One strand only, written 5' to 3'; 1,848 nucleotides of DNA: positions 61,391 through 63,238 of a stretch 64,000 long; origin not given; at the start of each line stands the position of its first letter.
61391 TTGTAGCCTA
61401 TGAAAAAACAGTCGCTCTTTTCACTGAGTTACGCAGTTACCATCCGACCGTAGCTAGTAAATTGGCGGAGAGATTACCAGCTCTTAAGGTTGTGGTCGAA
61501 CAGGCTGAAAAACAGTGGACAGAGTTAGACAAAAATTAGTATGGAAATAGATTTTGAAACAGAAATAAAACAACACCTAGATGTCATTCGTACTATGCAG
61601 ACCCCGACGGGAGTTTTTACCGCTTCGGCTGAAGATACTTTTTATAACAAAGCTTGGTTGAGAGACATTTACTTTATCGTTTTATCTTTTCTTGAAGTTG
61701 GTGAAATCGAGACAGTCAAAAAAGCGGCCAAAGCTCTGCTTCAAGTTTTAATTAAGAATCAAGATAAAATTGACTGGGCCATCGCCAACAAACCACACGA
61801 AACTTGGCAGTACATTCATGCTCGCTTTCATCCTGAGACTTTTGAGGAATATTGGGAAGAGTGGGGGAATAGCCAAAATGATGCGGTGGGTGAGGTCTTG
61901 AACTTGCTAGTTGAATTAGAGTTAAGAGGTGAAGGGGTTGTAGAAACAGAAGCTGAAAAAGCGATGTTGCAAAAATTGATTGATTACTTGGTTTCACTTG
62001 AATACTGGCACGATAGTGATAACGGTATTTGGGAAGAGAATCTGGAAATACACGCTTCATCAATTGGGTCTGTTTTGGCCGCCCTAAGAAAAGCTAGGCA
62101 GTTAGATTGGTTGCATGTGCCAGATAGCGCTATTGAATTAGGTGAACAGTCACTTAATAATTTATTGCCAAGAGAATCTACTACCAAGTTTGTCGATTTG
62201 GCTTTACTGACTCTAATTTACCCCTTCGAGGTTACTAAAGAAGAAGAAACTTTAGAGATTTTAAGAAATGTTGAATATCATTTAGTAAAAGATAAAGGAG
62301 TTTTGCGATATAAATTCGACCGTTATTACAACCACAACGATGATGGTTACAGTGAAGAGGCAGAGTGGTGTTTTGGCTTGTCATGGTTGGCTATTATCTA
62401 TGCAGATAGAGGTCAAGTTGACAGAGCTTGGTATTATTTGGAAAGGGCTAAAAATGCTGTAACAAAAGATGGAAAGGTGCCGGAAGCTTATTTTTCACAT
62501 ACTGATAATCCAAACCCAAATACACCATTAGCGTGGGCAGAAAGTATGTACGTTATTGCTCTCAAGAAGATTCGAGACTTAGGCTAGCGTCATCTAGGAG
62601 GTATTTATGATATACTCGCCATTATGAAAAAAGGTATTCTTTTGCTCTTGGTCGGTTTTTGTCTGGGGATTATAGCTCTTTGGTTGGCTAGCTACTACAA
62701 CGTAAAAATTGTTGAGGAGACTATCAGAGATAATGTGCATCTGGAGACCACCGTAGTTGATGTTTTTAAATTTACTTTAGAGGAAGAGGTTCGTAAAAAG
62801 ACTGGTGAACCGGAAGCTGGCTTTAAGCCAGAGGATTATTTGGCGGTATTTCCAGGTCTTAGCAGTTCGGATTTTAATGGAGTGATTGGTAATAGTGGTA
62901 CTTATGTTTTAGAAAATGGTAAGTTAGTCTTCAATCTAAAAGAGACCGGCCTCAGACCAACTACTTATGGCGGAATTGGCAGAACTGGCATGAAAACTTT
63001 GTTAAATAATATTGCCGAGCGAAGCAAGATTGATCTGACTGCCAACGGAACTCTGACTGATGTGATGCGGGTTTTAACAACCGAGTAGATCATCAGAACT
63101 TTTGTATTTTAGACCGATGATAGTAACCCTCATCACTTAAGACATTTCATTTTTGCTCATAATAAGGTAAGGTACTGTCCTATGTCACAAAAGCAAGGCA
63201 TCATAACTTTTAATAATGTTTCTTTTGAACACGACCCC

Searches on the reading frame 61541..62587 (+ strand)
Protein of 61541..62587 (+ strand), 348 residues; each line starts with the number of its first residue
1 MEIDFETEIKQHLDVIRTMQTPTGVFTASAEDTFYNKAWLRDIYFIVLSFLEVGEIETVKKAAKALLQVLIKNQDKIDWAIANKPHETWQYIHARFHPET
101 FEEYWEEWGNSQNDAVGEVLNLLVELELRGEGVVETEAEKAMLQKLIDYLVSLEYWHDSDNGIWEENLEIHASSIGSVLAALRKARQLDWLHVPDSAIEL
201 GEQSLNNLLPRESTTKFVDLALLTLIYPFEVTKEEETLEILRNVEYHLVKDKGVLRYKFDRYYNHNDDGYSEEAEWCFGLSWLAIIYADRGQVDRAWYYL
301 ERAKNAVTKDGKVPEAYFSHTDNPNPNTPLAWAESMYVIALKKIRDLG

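Call 32: search_protein_families(library=pfam, proteins=[window:61541-62587:+])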
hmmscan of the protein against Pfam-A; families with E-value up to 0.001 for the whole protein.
window:61541-62587:+ (348 aa): 1 family
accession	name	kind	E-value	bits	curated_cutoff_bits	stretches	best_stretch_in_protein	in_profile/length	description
PF00723.27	Glyco_hydro_15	-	9.2e-16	58.2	22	1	18-338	17-280/427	Glycosyl hydrolases family 15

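Call 56: find_encoding_contigs(protein=window:61541-62587:+, flank=10000, max_places=4)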
Protein window:61541-62587:+ (348 aa): 5 contigs read that carry it; 4 places shown.
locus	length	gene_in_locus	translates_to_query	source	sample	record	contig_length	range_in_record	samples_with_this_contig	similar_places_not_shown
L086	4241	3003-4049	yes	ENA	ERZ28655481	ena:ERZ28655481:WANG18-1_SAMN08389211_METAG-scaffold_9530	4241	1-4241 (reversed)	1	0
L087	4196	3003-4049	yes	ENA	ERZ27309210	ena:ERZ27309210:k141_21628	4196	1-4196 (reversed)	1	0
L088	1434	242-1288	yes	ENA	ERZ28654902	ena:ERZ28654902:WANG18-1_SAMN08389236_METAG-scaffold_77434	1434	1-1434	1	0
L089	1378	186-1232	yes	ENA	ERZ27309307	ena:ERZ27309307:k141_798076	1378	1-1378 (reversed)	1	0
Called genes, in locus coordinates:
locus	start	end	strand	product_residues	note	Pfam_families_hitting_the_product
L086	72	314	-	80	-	PF00830:Ribosomal_L28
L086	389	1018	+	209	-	PF02163:Peptidase_M50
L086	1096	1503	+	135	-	PF00164:Ribosom_S12_S23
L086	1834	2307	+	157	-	PF00177:Ribosomal_S7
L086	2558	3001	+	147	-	-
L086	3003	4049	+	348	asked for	PF00723:Glyco_hydro_15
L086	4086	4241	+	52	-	?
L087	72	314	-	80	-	PF00830:Ribosomal_L28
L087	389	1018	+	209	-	PF02163:Peptidase_M50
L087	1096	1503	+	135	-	PF00164:Ribosom_S12_S23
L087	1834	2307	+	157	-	PF00177:Ribosomal_S7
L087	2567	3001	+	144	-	-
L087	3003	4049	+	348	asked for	PF00723:Glyco_hydro_15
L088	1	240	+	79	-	?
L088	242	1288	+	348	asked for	PF00723:Glyco_hydro_15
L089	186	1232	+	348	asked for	PF00723:Glyco_hydro_15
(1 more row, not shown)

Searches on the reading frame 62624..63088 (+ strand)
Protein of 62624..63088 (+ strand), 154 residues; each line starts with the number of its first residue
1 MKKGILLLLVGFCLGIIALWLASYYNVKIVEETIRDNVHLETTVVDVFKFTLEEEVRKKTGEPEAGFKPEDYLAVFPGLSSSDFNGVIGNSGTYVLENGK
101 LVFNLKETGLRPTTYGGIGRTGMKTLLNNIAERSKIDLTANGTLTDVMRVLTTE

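Call 32: search_protein_families(library=pfam, proteins=[window:62624-63088:+])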
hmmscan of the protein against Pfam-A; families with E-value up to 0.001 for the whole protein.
window:62624-63088:+ (154 aa): 0 families

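Call 76: find_encoding_contigs(protein=window:62624-63088:+, flank=10000, max_places=3)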
Protein window:62624-63088:+ (154 aa): 1 contig read that carries it; 1 place shown.
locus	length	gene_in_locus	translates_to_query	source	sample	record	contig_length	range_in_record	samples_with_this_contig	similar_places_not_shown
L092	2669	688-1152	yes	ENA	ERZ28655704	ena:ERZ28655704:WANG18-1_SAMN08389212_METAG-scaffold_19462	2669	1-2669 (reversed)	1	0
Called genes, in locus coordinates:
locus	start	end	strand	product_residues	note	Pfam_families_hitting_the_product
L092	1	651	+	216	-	?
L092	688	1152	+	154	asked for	-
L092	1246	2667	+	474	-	?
